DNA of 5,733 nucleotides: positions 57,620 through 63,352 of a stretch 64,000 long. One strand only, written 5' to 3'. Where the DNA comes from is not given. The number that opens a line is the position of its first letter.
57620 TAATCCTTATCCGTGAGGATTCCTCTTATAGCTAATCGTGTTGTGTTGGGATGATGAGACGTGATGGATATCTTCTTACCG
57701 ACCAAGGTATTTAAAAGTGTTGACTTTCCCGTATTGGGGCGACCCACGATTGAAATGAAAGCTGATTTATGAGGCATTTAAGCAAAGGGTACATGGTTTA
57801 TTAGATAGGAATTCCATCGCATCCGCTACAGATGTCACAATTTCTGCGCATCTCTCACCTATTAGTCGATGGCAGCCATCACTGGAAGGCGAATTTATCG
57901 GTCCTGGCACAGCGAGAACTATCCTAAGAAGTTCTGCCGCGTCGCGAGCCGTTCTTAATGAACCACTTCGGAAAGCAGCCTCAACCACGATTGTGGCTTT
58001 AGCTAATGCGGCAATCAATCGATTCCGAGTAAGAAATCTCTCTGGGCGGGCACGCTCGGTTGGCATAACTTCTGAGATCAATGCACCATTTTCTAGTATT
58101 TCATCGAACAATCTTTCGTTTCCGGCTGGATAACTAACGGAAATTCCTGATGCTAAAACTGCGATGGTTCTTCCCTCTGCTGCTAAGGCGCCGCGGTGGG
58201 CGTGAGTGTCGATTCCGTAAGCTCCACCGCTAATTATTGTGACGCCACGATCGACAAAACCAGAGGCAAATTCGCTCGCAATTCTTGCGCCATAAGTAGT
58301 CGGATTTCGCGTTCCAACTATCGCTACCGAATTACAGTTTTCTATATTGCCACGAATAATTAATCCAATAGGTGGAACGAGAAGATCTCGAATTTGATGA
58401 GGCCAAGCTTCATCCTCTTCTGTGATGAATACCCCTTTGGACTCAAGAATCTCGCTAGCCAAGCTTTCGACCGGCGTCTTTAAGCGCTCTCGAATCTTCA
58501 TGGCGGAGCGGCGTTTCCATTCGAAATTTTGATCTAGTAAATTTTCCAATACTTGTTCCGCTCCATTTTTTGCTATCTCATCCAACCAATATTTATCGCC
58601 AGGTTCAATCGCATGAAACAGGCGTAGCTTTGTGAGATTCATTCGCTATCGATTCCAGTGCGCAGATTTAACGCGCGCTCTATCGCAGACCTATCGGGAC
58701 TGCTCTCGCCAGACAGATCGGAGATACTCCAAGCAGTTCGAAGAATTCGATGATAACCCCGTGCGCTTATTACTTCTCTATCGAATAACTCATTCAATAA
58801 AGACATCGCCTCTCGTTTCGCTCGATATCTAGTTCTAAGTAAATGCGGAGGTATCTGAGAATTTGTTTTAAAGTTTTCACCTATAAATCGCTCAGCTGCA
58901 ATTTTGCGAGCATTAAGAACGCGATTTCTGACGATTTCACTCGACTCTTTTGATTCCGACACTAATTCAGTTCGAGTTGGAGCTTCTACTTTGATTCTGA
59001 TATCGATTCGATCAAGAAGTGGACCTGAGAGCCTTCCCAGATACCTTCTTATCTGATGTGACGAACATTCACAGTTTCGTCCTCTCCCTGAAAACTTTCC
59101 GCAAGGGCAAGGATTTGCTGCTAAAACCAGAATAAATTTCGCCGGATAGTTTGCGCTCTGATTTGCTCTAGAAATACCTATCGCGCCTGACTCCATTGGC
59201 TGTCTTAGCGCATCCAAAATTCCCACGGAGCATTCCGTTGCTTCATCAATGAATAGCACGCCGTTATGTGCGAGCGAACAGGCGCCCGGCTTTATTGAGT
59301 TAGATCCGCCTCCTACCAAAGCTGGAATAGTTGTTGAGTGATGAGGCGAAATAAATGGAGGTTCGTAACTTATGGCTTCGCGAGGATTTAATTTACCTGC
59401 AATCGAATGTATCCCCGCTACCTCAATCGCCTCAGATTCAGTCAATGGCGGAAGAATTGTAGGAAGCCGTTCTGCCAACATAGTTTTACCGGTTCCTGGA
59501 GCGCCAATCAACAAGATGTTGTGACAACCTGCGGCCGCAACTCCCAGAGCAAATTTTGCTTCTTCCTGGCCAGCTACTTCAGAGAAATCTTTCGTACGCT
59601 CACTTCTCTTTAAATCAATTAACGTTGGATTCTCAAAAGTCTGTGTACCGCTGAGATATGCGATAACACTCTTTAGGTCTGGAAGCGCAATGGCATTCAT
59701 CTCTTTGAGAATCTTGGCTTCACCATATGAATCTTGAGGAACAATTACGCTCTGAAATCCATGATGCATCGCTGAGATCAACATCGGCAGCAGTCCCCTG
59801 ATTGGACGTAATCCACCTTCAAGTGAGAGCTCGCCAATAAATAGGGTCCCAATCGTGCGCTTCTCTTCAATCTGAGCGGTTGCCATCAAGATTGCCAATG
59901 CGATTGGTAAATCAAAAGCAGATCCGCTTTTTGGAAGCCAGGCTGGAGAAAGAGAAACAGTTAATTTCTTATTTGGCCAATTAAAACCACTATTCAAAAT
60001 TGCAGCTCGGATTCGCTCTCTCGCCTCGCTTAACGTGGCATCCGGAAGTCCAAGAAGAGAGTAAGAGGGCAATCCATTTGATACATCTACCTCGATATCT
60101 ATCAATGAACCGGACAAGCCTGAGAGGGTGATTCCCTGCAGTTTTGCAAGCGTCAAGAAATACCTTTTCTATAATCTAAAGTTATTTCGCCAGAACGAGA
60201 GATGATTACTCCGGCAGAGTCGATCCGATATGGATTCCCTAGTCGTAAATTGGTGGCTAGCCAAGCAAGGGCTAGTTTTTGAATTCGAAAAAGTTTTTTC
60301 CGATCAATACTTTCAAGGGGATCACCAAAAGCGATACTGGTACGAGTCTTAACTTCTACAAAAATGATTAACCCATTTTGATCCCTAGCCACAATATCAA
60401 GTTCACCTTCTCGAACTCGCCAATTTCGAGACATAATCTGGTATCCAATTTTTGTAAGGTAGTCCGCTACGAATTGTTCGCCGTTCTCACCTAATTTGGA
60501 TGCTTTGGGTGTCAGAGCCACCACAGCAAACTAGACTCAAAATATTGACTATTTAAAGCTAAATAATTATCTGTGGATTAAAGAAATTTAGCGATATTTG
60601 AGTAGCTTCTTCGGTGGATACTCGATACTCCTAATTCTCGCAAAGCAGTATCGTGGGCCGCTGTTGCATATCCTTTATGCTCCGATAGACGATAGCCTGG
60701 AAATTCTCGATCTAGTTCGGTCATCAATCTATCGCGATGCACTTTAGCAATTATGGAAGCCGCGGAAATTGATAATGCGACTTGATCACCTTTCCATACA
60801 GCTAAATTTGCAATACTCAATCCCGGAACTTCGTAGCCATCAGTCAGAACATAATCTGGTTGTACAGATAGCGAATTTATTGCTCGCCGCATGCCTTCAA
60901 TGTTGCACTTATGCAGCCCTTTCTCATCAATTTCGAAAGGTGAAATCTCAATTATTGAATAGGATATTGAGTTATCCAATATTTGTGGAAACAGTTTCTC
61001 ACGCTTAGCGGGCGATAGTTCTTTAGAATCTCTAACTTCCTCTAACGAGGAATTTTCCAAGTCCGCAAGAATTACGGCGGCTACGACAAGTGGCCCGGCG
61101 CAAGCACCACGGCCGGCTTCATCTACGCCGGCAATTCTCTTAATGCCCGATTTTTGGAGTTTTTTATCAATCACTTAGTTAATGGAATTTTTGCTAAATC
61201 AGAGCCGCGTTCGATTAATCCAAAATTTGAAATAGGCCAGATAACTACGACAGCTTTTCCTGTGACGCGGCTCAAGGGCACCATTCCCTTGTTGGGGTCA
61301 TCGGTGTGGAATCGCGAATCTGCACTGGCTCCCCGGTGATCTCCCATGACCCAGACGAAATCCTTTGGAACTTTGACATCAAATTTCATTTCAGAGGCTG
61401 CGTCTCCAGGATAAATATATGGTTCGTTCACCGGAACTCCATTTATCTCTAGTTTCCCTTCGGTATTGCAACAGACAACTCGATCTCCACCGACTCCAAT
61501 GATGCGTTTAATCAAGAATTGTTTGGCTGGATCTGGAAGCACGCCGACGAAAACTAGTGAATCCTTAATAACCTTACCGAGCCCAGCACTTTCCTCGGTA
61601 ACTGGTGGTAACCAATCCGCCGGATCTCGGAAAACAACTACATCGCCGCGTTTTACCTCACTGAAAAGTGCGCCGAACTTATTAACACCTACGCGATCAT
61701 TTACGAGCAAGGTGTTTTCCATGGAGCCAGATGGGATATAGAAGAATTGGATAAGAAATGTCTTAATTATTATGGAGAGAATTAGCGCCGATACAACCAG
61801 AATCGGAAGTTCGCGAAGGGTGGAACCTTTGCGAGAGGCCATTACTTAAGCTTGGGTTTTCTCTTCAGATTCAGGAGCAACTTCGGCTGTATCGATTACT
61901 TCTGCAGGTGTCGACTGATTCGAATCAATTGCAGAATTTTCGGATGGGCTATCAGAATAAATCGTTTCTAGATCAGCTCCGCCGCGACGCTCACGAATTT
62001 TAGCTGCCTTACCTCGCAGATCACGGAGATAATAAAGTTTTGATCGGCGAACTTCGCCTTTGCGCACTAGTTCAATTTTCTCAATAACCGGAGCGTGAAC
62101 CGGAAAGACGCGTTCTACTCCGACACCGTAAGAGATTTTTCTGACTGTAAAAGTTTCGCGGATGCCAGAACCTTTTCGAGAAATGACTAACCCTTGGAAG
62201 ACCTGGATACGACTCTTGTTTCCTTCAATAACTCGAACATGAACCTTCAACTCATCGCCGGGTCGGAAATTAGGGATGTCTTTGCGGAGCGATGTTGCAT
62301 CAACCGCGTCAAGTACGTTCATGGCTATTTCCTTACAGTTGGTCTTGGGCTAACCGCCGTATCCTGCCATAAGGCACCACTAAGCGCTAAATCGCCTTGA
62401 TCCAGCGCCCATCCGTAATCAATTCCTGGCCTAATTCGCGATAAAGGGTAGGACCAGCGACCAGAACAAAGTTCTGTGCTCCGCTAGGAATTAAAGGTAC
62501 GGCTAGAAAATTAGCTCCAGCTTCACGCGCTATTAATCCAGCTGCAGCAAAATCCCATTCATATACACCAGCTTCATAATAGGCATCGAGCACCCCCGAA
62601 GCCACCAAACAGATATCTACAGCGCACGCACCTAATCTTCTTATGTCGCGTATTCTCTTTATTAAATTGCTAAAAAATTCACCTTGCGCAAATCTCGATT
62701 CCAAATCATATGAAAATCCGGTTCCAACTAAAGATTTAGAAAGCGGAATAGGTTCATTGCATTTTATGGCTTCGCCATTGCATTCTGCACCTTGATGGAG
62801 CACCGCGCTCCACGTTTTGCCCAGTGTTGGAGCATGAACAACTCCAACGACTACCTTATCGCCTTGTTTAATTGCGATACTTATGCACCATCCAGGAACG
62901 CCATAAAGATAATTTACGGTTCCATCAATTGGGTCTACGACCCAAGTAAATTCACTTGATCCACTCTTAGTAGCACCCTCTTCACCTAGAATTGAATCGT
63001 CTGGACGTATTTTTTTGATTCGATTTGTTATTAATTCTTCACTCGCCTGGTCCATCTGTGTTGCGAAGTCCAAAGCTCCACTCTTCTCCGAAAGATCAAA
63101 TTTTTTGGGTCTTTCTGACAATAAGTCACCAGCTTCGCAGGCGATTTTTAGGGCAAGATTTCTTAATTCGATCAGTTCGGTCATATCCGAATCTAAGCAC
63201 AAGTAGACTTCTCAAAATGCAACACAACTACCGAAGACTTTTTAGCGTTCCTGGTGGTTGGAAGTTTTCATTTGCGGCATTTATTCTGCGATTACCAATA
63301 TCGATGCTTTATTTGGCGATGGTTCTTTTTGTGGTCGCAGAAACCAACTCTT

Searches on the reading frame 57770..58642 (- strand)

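Call 21: search_protein_families(library=pfam, proteins=[window:57770-58642:-], max_evalue=0.001)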
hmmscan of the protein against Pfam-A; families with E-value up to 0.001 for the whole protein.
window:57770-58642:- (291 aa): 1 family
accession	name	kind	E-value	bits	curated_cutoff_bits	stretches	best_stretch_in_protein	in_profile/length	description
PF02481.21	DNA_processg_A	-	3.2e-68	229.5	29.6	1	71-270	8-211/212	DNA recombination-mediator protein A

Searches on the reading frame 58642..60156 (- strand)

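Call 49: search_protein_families(library=pfam, proteins=[window:58642-60156:-], max_evalue=0.00001)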
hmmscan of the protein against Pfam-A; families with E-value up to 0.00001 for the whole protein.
window:58642-60156:- (505 aa): 5 families
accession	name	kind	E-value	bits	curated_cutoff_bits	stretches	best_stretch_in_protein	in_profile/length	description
PF01078.27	Mg_chelatase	-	5e-85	284.5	20.3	1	190-396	1-205/207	Magnesium chelatase, subunit ChlI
PF13541.12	ChlI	-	7.8e-42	142.4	27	1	21-142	1-120/121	Subunit ChlI of Mg-chelatase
PF13335.12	Mg_chelatase_C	-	2e-23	83.2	26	1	404-499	2-94/94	Magnesium chelatase, subunit ChlI C-terminal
PF00493.29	MCM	-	1.9e-09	37.4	23.3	1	287-357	111-180/224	MCM P-loop domain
PF07728.20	AAA_5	-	4.1e-07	30.5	22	0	213-235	1-23/139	AAA domain (dynein-related subfamily)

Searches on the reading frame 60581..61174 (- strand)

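Call 49: search_protein_families(library=pfam, proteins=[window:60581-61174:-], max_evalue=0.00001)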
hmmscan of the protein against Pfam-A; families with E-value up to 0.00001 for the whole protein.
window:60581-61174:- (198 aa): 1 family
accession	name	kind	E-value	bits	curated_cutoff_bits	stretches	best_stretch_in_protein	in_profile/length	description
PF01351.25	RNase_HII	-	1.9e-42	145.9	25.8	1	15-193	1-198/199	Ribonuclease HII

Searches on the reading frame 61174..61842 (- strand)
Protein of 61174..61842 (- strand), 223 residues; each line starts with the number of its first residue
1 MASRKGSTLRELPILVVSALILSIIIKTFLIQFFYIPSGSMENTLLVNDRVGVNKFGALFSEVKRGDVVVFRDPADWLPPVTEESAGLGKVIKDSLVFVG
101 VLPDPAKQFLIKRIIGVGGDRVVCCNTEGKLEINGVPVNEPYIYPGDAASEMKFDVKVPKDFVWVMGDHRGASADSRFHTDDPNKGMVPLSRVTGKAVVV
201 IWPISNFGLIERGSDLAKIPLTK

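Call 50: search_protein_families(library=pfam, proteins=[window:61174-61842:-], max_evalue=0.00001)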
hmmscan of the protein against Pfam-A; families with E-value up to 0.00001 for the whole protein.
window:61174-61842:- (223 aa): 1 family
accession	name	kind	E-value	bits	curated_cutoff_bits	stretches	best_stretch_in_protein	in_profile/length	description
PF10502.14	Peptidase_S26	-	4.9e-40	137.7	22.9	1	12-202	4-168/168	Signal peptidase, peptidase S26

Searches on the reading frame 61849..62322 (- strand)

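Call 50: search_protein_families(library=pfam, proteins=[window:61849-62322:-], max_evalue=0.00001)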
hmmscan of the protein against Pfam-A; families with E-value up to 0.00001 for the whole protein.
window:61849-62322:- (158 aa): 1 family
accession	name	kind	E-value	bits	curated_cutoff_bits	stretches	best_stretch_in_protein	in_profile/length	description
PF01245.26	Ribosomal_L19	-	7.7e-50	167.9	22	1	3-112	2-111/111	Ribosomal protein L19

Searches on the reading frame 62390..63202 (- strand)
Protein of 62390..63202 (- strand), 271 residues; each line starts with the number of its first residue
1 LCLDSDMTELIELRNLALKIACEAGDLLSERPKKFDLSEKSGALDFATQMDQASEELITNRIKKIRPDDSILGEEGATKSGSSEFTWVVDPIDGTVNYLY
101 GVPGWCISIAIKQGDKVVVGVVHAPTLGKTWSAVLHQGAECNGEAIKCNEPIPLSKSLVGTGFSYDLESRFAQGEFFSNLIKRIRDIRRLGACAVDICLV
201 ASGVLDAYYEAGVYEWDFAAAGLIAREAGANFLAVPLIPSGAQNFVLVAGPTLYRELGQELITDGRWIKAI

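Call 21: search_protein_families(library=pfam, proteins=[window:62390-63202:-], max_evalue=0.001)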
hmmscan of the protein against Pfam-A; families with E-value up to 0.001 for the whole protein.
window:62390-63202:- (271 aa): 1 family
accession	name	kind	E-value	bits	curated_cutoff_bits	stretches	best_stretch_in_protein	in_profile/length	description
PF00459.30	Inositol_P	-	2.8e-60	204.5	27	1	12-234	4-237/271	Inositol monophosphatase family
